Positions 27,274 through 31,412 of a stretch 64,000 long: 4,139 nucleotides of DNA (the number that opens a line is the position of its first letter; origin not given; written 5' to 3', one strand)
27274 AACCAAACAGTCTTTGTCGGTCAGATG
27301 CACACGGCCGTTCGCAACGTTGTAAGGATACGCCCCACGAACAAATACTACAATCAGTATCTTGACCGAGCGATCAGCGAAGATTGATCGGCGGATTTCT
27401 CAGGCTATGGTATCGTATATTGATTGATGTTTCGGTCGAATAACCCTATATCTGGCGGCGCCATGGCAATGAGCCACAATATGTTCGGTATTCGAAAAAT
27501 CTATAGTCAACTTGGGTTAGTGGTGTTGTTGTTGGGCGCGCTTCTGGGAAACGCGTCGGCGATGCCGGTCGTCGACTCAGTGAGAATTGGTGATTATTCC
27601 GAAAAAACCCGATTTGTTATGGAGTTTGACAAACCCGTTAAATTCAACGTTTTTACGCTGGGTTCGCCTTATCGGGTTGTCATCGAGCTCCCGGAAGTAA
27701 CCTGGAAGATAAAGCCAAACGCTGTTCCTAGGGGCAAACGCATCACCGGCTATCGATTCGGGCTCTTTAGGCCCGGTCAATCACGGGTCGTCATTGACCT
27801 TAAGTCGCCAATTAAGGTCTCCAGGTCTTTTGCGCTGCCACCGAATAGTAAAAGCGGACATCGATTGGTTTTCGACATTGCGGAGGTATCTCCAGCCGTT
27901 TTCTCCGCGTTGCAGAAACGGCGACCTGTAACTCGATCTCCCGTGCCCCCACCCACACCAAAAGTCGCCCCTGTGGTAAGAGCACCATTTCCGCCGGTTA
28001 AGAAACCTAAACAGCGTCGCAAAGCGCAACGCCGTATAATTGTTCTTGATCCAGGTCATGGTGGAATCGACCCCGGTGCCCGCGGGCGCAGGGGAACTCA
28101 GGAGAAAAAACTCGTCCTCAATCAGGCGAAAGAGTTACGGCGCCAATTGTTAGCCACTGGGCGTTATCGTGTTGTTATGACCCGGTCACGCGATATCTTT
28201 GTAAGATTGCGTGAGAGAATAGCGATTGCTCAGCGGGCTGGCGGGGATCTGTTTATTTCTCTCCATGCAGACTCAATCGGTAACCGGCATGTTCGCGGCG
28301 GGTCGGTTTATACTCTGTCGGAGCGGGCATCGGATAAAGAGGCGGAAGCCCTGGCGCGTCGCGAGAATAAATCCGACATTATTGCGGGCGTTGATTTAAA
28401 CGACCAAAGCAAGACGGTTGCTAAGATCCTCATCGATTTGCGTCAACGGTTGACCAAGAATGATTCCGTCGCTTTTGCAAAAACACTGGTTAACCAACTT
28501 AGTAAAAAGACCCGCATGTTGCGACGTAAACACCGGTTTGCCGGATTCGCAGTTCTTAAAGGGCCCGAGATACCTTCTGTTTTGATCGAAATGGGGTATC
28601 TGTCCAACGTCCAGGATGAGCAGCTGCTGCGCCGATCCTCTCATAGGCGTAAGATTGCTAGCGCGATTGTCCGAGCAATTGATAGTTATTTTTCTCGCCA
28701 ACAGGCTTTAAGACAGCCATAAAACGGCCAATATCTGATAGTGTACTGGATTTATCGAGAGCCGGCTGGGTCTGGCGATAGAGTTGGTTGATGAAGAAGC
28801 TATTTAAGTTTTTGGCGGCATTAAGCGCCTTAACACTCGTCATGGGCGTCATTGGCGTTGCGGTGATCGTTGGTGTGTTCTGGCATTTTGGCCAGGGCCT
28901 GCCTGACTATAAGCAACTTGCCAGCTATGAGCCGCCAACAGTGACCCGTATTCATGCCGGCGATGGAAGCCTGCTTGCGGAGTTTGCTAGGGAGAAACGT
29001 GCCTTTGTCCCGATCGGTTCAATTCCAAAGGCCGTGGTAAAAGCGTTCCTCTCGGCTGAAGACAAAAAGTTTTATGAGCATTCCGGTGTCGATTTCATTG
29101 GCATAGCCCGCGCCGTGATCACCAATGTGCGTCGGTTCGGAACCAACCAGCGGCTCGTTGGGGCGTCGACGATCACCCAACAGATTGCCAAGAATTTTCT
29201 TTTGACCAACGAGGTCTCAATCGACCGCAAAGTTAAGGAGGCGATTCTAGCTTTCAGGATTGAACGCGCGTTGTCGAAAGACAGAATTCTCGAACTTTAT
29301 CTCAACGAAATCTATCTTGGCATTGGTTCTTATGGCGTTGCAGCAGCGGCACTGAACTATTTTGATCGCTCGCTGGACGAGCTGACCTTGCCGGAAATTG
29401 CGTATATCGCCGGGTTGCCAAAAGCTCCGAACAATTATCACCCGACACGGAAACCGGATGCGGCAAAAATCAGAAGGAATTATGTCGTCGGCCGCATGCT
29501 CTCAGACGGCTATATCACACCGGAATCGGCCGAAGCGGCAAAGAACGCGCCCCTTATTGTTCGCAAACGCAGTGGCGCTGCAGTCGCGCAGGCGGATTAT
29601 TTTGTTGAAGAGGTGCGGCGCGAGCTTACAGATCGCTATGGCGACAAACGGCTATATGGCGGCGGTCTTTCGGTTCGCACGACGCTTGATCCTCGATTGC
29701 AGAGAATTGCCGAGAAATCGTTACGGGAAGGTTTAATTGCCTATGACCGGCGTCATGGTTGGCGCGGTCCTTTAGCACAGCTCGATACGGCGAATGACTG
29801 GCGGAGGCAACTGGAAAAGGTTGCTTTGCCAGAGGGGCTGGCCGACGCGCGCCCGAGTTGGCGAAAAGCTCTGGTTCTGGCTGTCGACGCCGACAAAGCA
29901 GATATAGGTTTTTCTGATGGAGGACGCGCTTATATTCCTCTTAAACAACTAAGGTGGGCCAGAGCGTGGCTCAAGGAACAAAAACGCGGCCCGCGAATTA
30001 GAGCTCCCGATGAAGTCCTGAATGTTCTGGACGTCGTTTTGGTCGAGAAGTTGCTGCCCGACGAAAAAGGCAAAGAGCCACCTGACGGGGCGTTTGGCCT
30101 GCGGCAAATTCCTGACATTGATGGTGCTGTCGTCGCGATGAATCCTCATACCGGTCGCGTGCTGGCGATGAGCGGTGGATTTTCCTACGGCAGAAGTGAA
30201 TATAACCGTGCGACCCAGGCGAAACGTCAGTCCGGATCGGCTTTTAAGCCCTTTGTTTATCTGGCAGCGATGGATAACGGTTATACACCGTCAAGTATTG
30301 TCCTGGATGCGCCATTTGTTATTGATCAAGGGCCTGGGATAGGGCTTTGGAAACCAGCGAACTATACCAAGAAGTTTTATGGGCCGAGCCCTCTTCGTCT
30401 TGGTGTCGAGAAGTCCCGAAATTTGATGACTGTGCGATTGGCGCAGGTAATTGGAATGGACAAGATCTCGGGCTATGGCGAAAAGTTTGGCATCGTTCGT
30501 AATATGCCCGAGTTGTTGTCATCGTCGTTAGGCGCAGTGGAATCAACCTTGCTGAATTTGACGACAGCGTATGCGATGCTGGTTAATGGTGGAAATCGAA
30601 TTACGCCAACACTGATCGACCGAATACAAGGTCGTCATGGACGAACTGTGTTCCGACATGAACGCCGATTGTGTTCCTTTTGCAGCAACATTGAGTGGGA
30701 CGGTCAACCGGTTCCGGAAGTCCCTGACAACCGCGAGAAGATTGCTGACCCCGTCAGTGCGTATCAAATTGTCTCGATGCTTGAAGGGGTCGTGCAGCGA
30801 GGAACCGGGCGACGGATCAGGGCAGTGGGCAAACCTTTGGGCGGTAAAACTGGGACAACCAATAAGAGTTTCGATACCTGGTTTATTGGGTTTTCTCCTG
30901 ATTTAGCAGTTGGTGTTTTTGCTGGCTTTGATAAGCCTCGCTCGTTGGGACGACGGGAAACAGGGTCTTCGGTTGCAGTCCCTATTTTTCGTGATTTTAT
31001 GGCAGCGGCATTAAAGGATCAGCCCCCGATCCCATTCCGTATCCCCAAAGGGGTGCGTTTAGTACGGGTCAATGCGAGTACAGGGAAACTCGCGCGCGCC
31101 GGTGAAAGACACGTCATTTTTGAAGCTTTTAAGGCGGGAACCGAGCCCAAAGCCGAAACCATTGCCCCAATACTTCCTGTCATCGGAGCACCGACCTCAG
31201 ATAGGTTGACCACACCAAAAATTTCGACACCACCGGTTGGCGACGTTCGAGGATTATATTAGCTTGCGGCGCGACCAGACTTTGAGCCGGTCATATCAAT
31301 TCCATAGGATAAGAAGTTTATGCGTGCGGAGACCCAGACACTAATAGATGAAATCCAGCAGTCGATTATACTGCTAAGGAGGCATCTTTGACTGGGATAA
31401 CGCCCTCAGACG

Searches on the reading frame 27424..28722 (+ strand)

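Call 60: search_protein_families(library=pfam, proteins=[window:27424-28722:+], max_evalue=0.00001)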
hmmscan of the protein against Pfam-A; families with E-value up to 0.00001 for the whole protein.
window:27424-28722:+ (432 aa): 2 families
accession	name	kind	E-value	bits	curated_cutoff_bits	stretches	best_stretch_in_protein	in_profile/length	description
PF01520.23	Amidase_3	-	4.6e-48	164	27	1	206-420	1-173/174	N-acetylmuramoyl-L-alanine amidase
PF11741.13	AMIN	-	4.1e-08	33.7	20.5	1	54-151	3-100/101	AMIN domain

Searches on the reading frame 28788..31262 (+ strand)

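Call 60: search_protein_families(library=pfam, proteins=[window:28788-31262:+], max_evalue=0.00001)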
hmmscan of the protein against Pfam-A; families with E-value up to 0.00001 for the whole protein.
window:28788-31262:+ (824 aa): 3 families
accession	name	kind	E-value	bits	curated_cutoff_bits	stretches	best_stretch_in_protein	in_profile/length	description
PF00912.28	Transgly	-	3.8e-61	206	27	1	60-237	2-177/178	Transglycosylase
PF00905.27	Transpeptidase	-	2.1e-32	112.9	22.1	1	446-738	1-298/299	Penicillin binding protein transpeptidase domain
PF17092.11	PCB_OB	-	3.7e-22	79.6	27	1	325-444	1-111/111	Penicillin-binding protein OB-like domain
